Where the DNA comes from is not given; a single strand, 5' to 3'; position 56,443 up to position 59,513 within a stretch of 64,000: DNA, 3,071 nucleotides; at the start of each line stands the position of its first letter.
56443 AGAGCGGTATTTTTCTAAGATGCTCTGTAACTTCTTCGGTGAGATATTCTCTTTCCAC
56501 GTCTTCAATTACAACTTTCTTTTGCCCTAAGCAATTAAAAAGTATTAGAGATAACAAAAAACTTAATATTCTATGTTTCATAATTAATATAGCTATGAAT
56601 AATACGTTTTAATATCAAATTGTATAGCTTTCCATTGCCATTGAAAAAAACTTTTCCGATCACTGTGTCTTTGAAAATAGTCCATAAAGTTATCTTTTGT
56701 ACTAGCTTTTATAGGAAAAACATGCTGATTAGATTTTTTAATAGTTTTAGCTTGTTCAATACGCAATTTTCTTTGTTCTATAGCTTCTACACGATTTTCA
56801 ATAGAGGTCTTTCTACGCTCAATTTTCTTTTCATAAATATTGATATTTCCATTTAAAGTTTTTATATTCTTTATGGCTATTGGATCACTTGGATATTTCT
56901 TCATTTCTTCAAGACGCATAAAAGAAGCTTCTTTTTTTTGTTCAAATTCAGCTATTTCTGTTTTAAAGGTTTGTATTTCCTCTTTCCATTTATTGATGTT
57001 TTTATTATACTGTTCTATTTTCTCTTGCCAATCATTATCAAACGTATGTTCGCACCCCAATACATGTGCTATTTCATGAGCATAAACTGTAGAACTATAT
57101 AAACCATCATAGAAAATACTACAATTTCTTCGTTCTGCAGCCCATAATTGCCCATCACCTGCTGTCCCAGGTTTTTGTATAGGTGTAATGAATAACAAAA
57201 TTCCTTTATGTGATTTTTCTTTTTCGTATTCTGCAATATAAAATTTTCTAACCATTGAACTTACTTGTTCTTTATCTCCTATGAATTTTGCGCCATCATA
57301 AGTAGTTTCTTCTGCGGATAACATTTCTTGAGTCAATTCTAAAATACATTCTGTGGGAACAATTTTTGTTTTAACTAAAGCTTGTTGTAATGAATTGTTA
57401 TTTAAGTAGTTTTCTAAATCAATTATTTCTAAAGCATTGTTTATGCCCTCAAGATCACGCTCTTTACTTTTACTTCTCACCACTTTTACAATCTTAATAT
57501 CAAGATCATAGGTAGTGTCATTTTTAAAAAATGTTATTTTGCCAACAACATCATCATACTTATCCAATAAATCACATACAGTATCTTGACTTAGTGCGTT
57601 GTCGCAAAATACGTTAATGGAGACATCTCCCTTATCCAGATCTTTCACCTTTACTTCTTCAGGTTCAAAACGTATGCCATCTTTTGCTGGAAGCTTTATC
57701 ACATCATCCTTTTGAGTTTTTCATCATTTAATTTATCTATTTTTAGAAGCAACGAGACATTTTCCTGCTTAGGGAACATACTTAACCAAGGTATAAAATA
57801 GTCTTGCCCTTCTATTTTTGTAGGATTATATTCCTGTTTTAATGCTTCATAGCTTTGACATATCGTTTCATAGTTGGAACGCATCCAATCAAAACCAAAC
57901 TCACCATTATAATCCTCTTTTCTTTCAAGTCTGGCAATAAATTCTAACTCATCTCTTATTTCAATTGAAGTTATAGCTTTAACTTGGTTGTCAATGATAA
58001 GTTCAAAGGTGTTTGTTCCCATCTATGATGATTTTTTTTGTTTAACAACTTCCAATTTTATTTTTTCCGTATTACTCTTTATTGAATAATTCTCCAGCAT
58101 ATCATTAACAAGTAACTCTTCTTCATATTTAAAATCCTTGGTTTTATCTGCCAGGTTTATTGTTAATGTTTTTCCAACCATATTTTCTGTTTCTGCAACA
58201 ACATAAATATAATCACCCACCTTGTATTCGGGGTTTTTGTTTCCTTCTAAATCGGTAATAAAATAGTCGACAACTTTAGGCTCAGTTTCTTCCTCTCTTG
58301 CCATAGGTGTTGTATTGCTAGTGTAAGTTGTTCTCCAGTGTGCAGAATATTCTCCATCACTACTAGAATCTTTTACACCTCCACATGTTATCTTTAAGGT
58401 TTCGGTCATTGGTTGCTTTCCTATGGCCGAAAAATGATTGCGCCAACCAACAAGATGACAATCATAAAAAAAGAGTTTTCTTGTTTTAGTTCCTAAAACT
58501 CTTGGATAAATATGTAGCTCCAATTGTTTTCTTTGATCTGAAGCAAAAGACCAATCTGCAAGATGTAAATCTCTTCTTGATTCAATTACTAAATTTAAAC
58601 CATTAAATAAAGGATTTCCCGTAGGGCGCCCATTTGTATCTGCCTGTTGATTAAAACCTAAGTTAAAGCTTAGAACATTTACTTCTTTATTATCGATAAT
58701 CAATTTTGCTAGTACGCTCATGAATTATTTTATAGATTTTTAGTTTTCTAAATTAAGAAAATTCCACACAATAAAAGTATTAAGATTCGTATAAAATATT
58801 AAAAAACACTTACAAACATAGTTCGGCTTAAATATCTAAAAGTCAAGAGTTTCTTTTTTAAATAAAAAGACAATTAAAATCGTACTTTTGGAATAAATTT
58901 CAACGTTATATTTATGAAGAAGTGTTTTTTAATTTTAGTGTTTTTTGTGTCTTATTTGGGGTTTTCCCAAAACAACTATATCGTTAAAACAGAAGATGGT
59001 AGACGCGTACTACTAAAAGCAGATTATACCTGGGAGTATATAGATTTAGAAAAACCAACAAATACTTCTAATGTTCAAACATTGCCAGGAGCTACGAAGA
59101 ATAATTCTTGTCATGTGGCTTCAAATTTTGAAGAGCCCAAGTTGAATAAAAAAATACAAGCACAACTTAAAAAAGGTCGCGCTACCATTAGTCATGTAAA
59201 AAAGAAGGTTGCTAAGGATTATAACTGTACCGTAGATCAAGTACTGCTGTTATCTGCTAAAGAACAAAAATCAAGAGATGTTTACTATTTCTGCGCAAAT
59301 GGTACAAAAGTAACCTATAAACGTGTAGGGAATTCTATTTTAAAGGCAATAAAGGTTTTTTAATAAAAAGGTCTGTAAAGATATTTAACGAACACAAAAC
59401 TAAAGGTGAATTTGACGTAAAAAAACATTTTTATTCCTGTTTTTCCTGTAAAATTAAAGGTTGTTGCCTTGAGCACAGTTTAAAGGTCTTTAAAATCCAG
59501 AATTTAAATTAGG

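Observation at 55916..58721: Orphan Hcp/TssD-like carrier, 107-aa ORF, metzincin-motif toxin candidate and exported YwqK/MORN-type immunity candidate in one compact operon, with no secretion machinery nearby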

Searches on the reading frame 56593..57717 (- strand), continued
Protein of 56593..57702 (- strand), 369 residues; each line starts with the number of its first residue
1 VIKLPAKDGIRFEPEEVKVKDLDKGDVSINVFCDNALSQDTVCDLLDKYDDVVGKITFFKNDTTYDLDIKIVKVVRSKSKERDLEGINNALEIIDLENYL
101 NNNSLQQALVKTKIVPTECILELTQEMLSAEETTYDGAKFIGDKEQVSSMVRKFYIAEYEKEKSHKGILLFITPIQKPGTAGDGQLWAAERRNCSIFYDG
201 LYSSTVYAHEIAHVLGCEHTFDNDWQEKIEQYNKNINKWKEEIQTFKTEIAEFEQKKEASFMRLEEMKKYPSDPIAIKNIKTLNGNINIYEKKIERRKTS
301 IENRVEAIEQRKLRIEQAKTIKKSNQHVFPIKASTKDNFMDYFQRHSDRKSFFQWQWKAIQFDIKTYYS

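Call 42: find_homologous_proteins(query=A4, max_evalue=0.001)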
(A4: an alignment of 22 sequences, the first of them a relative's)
Query A4 (22 sequences) (481 aa, profile of the alignment): 114 proteins with E <= 0.001 among 8000 candidates.
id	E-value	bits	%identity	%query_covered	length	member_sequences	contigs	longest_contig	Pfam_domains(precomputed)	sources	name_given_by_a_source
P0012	1.9e-176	606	27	96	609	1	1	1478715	-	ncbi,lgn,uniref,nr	ncbi:hypothetical protein L1276_000598 [Flavobacterium sp. HSC-32F16]|uniref:hypothetical protein n=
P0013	3.4e-176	605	28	96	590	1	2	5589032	-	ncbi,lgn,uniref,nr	ncbi:hypothetical protein GJU39_05175 [Pedobacter petrophilus]|uniref:Uncharacterized protein n=1 Ta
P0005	4.3e-176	605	27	96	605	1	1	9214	-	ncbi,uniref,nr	ncbi:hypothetical protein ACM39_18640 [Chryseobacterium sp. FH2]|uniref:hypothetical protein n=1 Tax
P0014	2.0e-168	580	27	96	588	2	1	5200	-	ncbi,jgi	jgi:hypothetical protein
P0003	5.2e-162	558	100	100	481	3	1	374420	-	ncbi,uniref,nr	ncbi:hypothetical protein Q4517_01390 [Tenacibaculum sp. 1_MG-2023]|uniref:hypothetical protein n=1 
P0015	2.8e-161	556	28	93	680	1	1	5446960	PF14107.12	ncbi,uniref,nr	ncbi:DUF4280 domain-containing protein [Flavobacterium sp. F-65]|uniref:DUF4280 domain-containing pr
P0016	2.2e-160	553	26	94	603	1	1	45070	PF05572.20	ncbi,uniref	ncbi:M43 family zinc metalloprotease [Chryseobacterium indoltheticum]|uniref:M43 family zinc metallo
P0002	2.1e-157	543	50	93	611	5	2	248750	PF17642.7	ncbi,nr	ncbi:type VI secretion system tube protein TssD [Aquimarina muelleri]|nr:type VI secretion system tu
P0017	1.2e-153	531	29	96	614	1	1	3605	-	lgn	-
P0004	1.4e-153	531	57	93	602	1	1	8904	PF17642.7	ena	-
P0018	8.2e-152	525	27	98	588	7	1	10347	-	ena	-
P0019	1.8e-147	510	24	94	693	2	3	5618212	-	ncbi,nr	ncbi:zinc metalloprotease [Chryseobacterium lactis]|nr:hypothetical protein [Chryseobacterium lactis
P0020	1.0e-142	495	29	98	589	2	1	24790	-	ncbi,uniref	ncbi:hypothetical protein [Flavobacterium sp.]|uniref:hypothetical protein n=1 Tax=Flavobacterium sp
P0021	1.5e-141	491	29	96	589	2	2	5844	-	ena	-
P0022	2.2e-141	490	28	96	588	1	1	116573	-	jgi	jgi:hypothetical protein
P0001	1.4e-139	484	54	89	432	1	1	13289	-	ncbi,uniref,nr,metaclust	ncbi:hypothetical protein A8C32_16745 [Flavivirga aquatica]|uniref:Uncharacterized protein n=1 Tax=F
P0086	2.9e-68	249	27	93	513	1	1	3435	PF05572.20,PF13582.13,PF13688.13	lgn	-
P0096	3.7e-54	202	44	35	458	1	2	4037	PF05572.20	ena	-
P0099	3.4e-46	176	24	72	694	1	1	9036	PF05572.20,PF14107.12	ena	-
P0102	1.7e-40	157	81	23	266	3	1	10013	PF17642.7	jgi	-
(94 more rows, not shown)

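Call 66: predict_structure(alignment_id=A6)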
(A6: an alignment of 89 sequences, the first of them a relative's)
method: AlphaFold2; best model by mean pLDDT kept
length: 481 residues; sequences in the alignment: 89
mean_pLDDT: 92.8   pTM: 0.88
mean pLDDT of the five models: 92.8, 92.1, 91.3, 91.1, 91.0
residues with pLDDT >= 90: 411; 70-90: 37; 50-70: 28; < 50: 5
segments of 3 or more residues with pLDDT < 50: 1-5
pLDDT, mean of each block of 10 residues (from residue 1): 48 57 67 93 97 95 95 97 98 98 97 97 98 97 98 98 98 97 98 98 97 98 94 95 94 89 94 93 97 90 87 97 96 89 97 98 98 98 98 98 98 97 92 92 87 82 97 94 84
secondary structure, 60 per line:
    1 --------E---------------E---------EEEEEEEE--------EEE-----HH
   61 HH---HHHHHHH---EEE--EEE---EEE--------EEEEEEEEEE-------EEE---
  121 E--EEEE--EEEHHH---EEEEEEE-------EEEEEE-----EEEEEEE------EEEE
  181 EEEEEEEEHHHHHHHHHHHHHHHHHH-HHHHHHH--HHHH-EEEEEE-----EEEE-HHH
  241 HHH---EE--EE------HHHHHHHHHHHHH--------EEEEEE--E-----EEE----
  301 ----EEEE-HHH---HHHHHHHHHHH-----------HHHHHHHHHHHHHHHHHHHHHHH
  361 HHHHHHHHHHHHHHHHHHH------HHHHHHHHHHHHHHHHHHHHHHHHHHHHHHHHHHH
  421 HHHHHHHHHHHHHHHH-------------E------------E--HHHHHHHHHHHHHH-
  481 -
elements in order: E35-42 E51-53 H59-62 H66-72 E76-78 E81-83 E87-89 E98-107 E115-117 E124-127 E130-132 E139-145 E153-158 E164-170 E177-188 H189-206 H208-214 H217-220 E222-227 E233-236 H238-243 H259-271 E280-285 E294-296 E305-308 H316-326 H338-379 H386-436 H466-479

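Call 69: fold_search(model_id=the predicted structure, library=pdb)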
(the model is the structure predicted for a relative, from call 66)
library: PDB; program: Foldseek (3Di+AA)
matches with E <= 10: 688; with E <= 0.001: 11
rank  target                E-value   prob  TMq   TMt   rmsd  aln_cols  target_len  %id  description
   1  3b8z_A                1.3e-05  1.00  0.23  0.43   6.3       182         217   21  High Resolution Crystal Structure of the Catalytic Domain of ADAMTS-5 (Aggrecanase-2) (released 2007-12-11)
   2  1iag                  1.9e-05  1.00  0.23  0.48   4.5       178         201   14  FIRST STRUCTURE OF A SNAKE VENOM METALLOPROTEINASE: A PROTOTYPE FOR MATRIX METALLOPROTEINASES(SLASH)COLLAGENASES (released 1994-08-31)
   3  1htd_A                4.0e-05  1.00  0.22  0.47   5.1       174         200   17  STRUCTURAL INTERACTION OF NATURAL AND SYNTHETIC INHIBITORS WITH THE VENOM METALLOPROTEINASE, ATROLYSIN C (HT-D) (released 1995-09-15)
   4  3gbo                  4.4e-05  1.00  0.22  0.46   5.1       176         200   15  Crystal structure of BmooMPalpha-I, a non-hemorrhagic metalloproteinase isolated from Bothrops moojeni snake venom (released 2009-09-22)
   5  1r55_A                5.3e-05  1.00  0.24  0.50   4.7       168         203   20  Crystal structure of the catalytic domain of human ADAM 33 (released 2004-10-12)
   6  3hdb_A                8.5e-05  1.00  0.22  0.25   5.8       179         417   17  Crystal structure of AaHIV, A metalloproteinase from venom of Agkistrodon Acutus (released 2009-08-11)
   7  1bud                  2.3e-04  1.00  0.23  0.49   5.6       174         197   17  ACUTOLYSIN A FROM SNAKE VENOM OF AGKISTRODON ACUTUS AT PH 5.0 (released 1999-09-07)
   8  4wki                  2.8e-04  1.00  0.20  0.37   6.2       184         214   11  Crystal structure of human ADAMTS-4 in complex with inhibitor 5-CHLORO-N-{[(4S)-4-(1-METHYL-1H-IMIDAZOL-2-YL)-2,5-DIOXOI (released 2014-12-10)
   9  9clp_A                2.9e-04  1.00  0.24  0.27   4.7       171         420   13  Structure of ecarin from the venom of Kenyan saw-scaled viper in complex with the Fab of neutralizing antibody H11 (released 2024-09-11)
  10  1bsw                  3.7e-04  1.00  0.23  0.50   5.4       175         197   16  ACUTOLYSIN A FROM SNAKE VENOM OF AGKISTRODON ACUTUS AT PH 7.5 (released 1999-08-26)
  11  3b2z_B                6.7e-04  1.00  0.21  0.31   5.9       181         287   12  Crystal Structure of ADAMTS4 (apo form) (released 2007-12-25)
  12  7poo_A                2.3e-03  0.99  0.19  0.25   6.6       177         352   12  Crystal structure of profragilysin-3 (proBFT-3) from Bacteroides fragilis in complex with foliosidine in P212121. (released 2022-09-14)
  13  3b2z_A                4.4e-03  1.00  0.23  0.35   5.7       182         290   12  Crystal Structure of ADAMTS4 (apo form) (released 2007-12-25)
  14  3b2z_H                4.7e-03  0.98  0.20  0.31   6.1       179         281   13  Crystal Structure of ADAMTS4 (apo form) (released 2007-12-25)
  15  7sqc_2A               5.2e-03  0.97  0.14  0.09   9.8       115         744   11  Ciliary C1 central pair apparatus isolated from Chlamydomonas reinhardtii (released 2022-04-13)
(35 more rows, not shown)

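Call 74: search_protein_representatives(alignment_id=A6)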
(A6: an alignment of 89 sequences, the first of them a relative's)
Query: 89 sequences, 467 profile positions. Proteins with E-value up to 0.001 (for the whole library): 1727; up to 1e-10: 1080; up to 1e-30: 260. The best 150 are listed.
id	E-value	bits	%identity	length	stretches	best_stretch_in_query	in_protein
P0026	6.0e-166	569.2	-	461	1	19-460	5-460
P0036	7.0e-157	539.4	-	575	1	14-460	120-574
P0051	8.5e-153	525.9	-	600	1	30-460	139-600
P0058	2.8e-143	494.5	-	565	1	16-459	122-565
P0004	1.3e-139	482.4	-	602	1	14-460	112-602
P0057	5.8e-136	470.4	-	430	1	20-459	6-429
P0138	4.5e-124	431.2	-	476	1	26-459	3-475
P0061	7.5e-120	417.3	-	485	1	35-455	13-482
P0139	9.9e-119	413.6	-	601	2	13-429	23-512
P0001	5.5e-118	411.1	-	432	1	69-459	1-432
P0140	3.6e-113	395.2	-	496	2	36-418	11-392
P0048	8.1e-113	394.1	-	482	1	32-458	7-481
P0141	3.4e-108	378.8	-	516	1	48-460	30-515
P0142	8.6e-108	377.5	-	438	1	39-459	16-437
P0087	2.8e-107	375.8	-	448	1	40-459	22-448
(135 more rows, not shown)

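Call 82: find_encoding_contigs(protein=P0102, flank=10000, max_places=3)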
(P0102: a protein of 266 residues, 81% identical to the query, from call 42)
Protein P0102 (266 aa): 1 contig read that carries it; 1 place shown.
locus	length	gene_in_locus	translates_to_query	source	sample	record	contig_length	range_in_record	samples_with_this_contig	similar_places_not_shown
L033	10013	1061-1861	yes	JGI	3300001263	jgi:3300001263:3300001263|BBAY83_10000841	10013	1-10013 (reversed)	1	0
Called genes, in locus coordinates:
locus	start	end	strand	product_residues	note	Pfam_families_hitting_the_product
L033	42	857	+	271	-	-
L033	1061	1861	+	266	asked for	PF17642:TssD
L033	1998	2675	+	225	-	-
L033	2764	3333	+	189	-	-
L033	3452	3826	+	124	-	-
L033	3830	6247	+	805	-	PF10145:PhageMin_Tail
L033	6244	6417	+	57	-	-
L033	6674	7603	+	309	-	-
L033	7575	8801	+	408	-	-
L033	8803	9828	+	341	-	-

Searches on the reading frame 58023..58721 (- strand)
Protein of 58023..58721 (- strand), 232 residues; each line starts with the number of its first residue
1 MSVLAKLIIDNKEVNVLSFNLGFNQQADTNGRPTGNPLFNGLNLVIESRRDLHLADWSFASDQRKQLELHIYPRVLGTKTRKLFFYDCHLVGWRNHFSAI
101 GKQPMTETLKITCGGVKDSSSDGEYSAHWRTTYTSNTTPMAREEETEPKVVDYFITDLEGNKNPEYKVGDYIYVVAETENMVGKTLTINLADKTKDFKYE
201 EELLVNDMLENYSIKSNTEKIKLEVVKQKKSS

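Call 3: search_protein_families(library=pfam, proteins=[window:58023-58721:-], max_evalue=1)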
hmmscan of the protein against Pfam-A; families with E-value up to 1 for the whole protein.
window:58023-58721:- (232 aa): 1 family
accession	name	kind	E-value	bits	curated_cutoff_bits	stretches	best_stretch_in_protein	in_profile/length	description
PF17642.6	TssD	-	1.3e-29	103.1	25.8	1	1-130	1-128/128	Hemolysin coregulated protein Hcp (TssD)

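Call 4: search_protein_families(library=ncbifam, proteins=[window:58023-58721:-], max_evalue=1)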
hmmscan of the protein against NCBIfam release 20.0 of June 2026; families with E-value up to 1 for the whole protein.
window:58023-58721:- (232 aa): 0 families

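Call 8: find_encoding_contigs(protein=window:58023-58721:-, flank=10000, max_places=10)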
Protein window:58023-58721:- (232 aa): no gene with exactly this product is on record in the collection.

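Call 9: search_protein_families(library=padloc, proteins=[window:58023-58721:-], max_evalue=1)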
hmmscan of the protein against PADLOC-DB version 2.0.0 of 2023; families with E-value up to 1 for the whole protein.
window:58023-58721:- (232 aa): 0 families

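Call 23: search_solved_structures(query=window:58023-58721:-, max_evalue=10, show_alignments=1)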
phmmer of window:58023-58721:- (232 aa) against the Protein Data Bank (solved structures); distinct sequences matched with E-value up to 10: 3.
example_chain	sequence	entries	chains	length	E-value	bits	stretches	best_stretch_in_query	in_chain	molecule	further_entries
6bdc_A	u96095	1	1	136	1.3e-08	37.7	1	1-130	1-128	Hcp1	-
7yw0_A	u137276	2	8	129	0.0021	20.7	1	4-120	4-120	Bacterodales T6SS protein TssD (Hcp)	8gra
9qwl_A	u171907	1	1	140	0.0022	20.6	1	4-121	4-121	Bacterodales T6SS protein TssD (Hcp)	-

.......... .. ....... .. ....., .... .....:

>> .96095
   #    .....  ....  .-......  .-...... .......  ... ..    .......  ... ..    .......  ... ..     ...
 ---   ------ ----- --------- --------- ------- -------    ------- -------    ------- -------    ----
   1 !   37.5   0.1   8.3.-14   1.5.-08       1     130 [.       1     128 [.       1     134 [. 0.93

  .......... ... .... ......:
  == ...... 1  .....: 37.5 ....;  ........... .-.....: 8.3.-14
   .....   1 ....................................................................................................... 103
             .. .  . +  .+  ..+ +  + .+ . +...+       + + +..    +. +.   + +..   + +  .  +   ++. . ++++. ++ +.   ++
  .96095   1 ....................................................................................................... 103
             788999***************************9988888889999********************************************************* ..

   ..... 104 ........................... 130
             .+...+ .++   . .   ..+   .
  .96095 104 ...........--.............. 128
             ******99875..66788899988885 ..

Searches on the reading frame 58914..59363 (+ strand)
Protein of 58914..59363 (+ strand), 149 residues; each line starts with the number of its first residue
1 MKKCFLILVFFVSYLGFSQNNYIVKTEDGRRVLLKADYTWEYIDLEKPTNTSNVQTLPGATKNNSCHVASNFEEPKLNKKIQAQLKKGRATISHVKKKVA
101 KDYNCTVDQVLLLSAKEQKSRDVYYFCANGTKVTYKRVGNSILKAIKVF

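Call 3: search_protein_families(library=pfam, proteins=[window:58914-59363:+], max_evalue=1)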
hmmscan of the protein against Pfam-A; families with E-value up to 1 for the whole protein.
window:58914-59363:+ (149 aa): 2 families
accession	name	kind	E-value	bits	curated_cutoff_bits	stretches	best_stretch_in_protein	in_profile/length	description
PF11355.13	DUF3157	-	2.5e-07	31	21.7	1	4-69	3-69/199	Protein of unknown function (DUF3157)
PF24655.1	DUF7645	-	0.01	16.2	27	1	77-121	13-56/62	Domain of unknown function (DUF7645)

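Call 4: search_protein_families(library=ncbifam, proteins=[window:58914-59363:+], max_evalue=1)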
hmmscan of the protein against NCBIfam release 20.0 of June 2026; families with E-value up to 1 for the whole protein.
window:58914-59363:+ (149 aa): 1 family
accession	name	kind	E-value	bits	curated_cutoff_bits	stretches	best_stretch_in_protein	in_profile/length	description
NF009883.0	PRK13341.1-4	equivalog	0.14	10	668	1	60-116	448-505/729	AAA family ATPase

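Call 9: search_protein_families(library=padloc, proteins=[window:58914-59363:+], max_evalue=1)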
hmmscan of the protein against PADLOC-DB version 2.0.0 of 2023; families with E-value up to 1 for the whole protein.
window:58914-59363:+ (149 aa): 0 families
